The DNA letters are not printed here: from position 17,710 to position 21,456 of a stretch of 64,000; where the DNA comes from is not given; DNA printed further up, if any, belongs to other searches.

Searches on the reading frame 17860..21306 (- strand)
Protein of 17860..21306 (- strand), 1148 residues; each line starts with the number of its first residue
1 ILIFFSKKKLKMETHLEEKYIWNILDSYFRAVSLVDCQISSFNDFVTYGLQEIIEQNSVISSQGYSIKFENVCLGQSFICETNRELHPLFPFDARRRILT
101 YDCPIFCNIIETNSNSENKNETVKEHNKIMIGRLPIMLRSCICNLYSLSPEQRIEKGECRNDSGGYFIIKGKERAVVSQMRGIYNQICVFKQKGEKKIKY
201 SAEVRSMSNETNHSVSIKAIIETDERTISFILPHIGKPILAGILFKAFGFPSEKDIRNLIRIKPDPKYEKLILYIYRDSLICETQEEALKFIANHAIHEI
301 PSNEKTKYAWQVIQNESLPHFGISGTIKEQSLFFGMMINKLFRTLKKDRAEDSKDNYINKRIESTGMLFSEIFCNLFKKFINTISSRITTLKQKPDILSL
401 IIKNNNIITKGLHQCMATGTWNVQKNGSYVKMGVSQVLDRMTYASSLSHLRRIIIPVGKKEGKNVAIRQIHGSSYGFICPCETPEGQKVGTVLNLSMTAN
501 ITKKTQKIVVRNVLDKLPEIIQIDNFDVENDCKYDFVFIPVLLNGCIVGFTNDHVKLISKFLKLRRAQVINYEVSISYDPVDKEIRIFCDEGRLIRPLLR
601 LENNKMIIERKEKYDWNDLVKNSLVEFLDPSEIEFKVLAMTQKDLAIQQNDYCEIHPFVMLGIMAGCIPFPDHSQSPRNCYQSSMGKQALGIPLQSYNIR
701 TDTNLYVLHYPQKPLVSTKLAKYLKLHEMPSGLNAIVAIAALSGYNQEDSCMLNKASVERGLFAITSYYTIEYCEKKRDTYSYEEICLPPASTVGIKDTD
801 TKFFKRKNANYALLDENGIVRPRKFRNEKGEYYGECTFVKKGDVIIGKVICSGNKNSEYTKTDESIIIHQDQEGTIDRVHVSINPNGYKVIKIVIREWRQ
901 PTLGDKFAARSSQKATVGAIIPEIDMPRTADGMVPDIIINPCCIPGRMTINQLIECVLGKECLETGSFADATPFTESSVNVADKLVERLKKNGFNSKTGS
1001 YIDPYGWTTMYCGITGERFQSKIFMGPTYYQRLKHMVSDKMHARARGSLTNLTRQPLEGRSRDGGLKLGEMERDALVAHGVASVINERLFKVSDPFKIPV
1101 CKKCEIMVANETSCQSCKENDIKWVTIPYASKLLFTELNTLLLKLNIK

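Call 23: search_protein_families(library=pfam, proteins=[window:17860-21306:-], max_evalue=0.001)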
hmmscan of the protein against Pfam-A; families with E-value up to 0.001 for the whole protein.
window:17860-21306:- (1148 aa): 7 families
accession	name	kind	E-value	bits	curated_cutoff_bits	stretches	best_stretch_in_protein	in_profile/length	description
PF00562.33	RNA_pol_Rpb2_6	-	4.2e-118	395.1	23.4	1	664-1062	1-373/373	RNA polymerase Rpb2, domain 6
PF04563.20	RNA_pol_Rpb2_1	-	6.7e-39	134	28.2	1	34-406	2-199/203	RNA polymerase beta subunit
PF04560.25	RNA_pol_Rpb2_7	-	3.8e-24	85.4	32.1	1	1064-1147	1-84/87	RNA polymerase Rpb2, domain 7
PF04565.21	RNA_pol_Rpb2_3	-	6.1e-21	74.8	21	1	436-501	1-68/68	RNA polymerase Rpb2, domain 3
PF04566.18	RNA_pol_Rpb2_4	-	4e-19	68.9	28.7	1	541-600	1-60/62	RNA polymerase Rpb2, domain 4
PF04561.19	RNA_pol_Rpb2_2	-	6.8e-16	58.9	21.7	1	185-363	3-190/190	RNA polymerase Rpb2, domain 2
PF04567.22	RNA_pol_Rpb2_5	-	9.7e-05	23.6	21.1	0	616-657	1-66/66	RNA polymerase Rpb2, domain 5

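Call 58: find_homologous_proteins(query=window:17860-21306:-, max_evalue=1e-50)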
Query window:17860-21306:- (1148 aa): 945 proteins with E <= 1e-50 among 7826 candidates; the best 120 are listed.
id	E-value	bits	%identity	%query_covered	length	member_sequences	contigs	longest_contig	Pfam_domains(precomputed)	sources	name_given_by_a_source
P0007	0.0e+0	2644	100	100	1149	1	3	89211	PF04565.22,PF04561.20,PF04560.26,PF04566.19,PF04563.21,PF00562.34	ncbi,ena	-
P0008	0.0e+0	2603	99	99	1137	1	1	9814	PF04565.22,PF04561.20,PF04560.26,PF04566.19,PF04563.21,PF00562.34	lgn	-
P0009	0.0e+0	2582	99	58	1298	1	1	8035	PF04565.22,PF04561.20,PF04560.26,PF04566.19,PF01079.26,PF04563.21,PF00562.34,PF14890.12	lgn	-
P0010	0.0e+0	2126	81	99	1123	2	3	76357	PF04565.22,PF04561.20,PF04560.26,PF04566.19,PF04563.21,PF00562.34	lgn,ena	-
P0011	0.0e+0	2102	80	99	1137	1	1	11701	PF04565.22,PF04561.20,PF04560.26,PF04566.19,PF04567.23,PF04563.21,PF00562.34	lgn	-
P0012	0.0e+0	1417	57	58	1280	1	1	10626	PF04565.22,PF04561.20,PF04560.26,PF05203.22,PF04566.19,PF04567.23,PF04563.21,PF00562.34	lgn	-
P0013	0.0e+0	1413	56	99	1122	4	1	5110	PF04565.22,PF04561.20,PF04560.26,PF04566.19,PF04567.23,PF04563.21,PF00562.34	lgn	-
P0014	0.0e+0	1401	57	59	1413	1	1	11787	PF04565.22,PF04561.20,PF04560.26,PF05203.22,PF04566.19,PF04563.21,PF00562.34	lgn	-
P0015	0.0e+0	1400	56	99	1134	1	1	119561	PF04565.22,PF04561.20,PF04560.26,PF04566.19,PF04567.23,PF04563.21,PF00562.34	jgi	-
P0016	0.0e+0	1394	53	99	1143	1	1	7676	PF04565.22,PF04561.20,PF04560.26,PF04566.19,PF04563.21,PF00562.34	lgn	-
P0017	0.0e+0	1389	59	41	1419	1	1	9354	PF07591.16,PF04565.22,PF04561.20,PF04560.26,PF14623.12,PF05203.22,PF04566.19,PF04567.23,PF04563.21,PF00562.34,PF14890.12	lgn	-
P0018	0.0e+0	1374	59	41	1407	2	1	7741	PF04565.22,PF04566.19,PF04567.23,PF00562.34,PF14890.12,PF07591.16,PF04561.20,PF04560.26,PF14623.12,PF05203.22,PF01079.26,PF04563.21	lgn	-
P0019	0.0e+0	1360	58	59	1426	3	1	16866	PF04565.22,PF04561.20,PF04560.26,PF05203.22,PF04566.19,PF04563.21,PF00562.34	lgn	-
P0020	0.0e+0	1343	54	41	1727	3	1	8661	PF04565.22,PF04561.20,PF04560.26,PF05203.22,PF04566.19,PF04567.23,PF04563.21,PF00562.34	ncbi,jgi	jgi:DNA-directed RNA polymerase beta subunit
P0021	0.0e+0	1342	52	78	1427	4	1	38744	PF04565.22,PF04561.20,PF04560.26,PF04566.19,PF04567.23,PF04563.21,PF00562.34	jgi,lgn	jgi:DNA-directed RNA polymerase II subunit RPB2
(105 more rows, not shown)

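Call 72: find_encoding_contigs(protein=P0011, flank=10000, max_places=3)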
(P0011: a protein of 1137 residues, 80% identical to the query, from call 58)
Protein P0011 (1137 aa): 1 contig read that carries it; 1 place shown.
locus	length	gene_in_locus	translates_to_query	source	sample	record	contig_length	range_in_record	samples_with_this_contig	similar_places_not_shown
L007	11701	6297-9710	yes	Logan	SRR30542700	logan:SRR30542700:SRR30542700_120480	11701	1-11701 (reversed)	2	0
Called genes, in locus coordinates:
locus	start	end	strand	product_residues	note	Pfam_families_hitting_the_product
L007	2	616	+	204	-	?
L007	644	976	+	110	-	-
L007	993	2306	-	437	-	PF03051:Peptidase_C1_2 (faint), PF00112:Peptidase_C1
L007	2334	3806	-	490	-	-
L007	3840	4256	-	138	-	-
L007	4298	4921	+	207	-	PF01923:Cob_adeno_trans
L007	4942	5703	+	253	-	PF19241:DUF5891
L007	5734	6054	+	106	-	PF12844:HTH_19 (weak), PF01381:HTH_3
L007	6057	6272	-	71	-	-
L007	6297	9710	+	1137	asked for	PF04563:RNA_pol_Rpb2_1, PF04561:RNA_pol_Rpb2_2, PF04567:RNA_pol_Rpb2_5 (faint), PF04565:RNA_pol_Rpb2_3, PF04566:RNA_pol_Rpb2_4, PF00562:RNA_pol_Rpb2_6, PF04560:RNA_pol_Rpb2_7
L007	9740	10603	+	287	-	PF13475:DUF4116 (faint)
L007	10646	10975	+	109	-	-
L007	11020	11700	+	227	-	?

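Call 73: find_encoding_contigs(protein=P0010, flank=10000, max_places=3)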
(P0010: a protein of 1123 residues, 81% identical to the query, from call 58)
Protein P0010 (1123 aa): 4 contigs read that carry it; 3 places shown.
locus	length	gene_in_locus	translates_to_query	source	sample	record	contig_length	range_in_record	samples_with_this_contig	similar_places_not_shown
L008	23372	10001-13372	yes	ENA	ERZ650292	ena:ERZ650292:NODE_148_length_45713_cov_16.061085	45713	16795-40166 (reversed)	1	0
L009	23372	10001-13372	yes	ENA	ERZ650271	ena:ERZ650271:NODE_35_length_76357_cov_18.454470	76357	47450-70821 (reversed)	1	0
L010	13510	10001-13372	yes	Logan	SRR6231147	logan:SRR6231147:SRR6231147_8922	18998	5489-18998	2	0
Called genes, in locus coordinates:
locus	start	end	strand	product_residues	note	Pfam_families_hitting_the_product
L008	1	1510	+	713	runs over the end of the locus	-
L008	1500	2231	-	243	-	PF02086:MethyltransfD12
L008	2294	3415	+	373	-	-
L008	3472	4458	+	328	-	PF10927:DUF2738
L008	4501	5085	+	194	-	-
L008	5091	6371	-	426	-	PF03051:Peptidase_C1_2 (faint), PF00112:Peptidase_C1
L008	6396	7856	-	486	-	-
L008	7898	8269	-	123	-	PF09011:HMG_box_2, PF00505:HMG_box, PF24815:HMG_WDHD1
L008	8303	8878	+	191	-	PF01923:Cob_adeno_trans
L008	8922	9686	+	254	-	PF19241:DUF5891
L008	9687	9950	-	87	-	-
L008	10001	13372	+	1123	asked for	PF04563:RNA_pol_Rpb2_1, PF04561:RNA_pol_Rpb2_2, PF04565:RNA_pol_Rpb2_3, PF04566:RNA_pol_Rpb2_4, PF00562:RNA_pol_Rpb2_6, PF04560:RNA_pol_Rpb2_7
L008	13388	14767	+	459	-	-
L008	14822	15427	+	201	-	-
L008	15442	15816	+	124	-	-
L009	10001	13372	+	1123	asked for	PF04563:RNA_pol_Rpb2_1, PF04561:RNA_pol_Rpb2_2, PF04565:RNA_pol_Rpb2_3, PF04566:RNA_pol_Rpb2_4, PF00562:RNA_pol_Rpb2_6, PF04560:RNA_pol_Rpb2_7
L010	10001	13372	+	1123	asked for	PF04563:RNA_pol_Rpb2_1, PF04561:RNA_pol_Rpb2_2, PF04565:RNA_pol_Rpb2_3, PF04566:RNA_pol_Rpb2_4, PF00562:RNA_pol_Rpb2_6, PF04560:RNA_pol_Rpb2_7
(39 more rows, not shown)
